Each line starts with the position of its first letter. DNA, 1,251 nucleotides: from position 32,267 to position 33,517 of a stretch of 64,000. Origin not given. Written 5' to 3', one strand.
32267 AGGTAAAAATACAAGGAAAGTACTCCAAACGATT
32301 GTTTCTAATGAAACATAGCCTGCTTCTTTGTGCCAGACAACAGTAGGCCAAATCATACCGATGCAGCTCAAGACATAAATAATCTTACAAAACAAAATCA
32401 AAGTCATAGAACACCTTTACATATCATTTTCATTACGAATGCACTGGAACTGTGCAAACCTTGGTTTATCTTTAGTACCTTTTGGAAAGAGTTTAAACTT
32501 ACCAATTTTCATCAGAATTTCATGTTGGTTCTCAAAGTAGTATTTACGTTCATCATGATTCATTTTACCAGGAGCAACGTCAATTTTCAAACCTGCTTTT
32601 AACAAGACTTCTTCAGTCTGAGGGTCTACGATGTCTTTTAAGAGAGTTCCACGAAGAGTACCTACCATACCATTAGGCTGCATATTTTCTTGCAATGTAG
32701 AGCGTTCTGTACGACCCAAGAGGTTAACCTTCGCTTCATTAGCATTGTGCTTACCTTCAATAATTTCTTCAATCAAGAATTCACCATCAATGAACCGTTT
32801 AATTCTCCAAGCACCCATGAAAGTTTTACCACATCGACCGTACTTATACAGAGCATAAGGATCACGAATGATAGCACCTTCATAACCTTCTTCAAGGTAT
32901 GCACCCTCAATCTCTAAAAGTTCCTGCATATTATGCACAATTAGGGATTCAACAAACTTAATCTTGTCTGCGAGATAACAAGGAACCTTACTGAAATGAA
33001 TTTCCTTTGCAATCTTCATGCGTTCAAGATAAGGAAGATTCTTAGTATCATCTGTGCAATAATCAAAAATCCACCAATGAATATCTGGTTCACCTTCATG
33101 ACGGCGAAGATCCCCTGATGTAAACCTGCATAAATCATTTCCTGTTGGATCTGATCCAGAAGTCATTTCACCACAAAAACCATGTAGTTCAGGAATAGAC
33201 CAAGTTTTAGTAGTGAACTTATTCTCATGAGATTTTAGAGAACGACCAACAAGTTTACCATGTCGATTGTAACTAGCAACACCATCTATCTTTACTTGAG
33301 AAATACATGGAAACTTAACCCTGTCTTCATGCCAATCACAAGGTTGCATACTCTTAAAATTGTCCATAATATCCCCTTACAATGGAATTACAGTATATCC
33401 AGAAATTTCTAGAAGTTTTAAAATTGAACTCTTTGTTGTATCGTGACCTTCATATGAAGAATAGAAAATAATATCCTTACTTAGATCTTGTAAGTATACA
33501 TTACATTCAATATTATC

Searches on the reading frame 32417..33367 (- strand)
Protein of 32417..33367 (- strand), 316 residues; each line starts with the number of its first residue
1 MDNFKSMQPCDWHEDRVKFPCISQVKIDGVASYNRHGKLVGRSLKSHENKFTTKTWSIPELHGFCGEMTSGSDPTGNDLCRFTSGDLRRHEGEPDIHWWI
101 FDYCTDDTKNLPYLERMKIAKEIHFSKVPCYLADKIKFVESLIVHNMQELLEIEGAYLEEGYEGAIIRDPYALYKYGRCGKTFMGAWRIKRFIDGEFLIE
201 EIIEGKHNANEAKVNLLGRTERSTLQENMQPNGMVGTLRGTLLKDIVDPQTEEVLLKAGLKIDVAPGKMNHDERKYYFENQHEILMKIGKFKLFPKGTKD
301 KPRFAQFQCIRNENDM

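Call 35: search_protein_families(library=ncbifam, proteins=[window:32417-33367:-], max_evalue=0.01)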
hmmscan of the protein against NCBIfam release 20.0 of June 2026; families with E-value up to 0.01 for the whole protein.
window:32417-33367:- (316 aa): 2 families
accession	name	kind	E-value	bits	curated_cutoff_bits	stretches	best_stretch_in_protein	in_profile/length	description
NF006592.0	PRK09125.1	equivalog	0.00013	21.1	200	1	96-207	118-218/283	DNA ligase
NF041331.1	LigA_Halo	equivalog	0.00016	20.3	830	1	135-266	374-501/552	ATP-dependent DNA ligase LigA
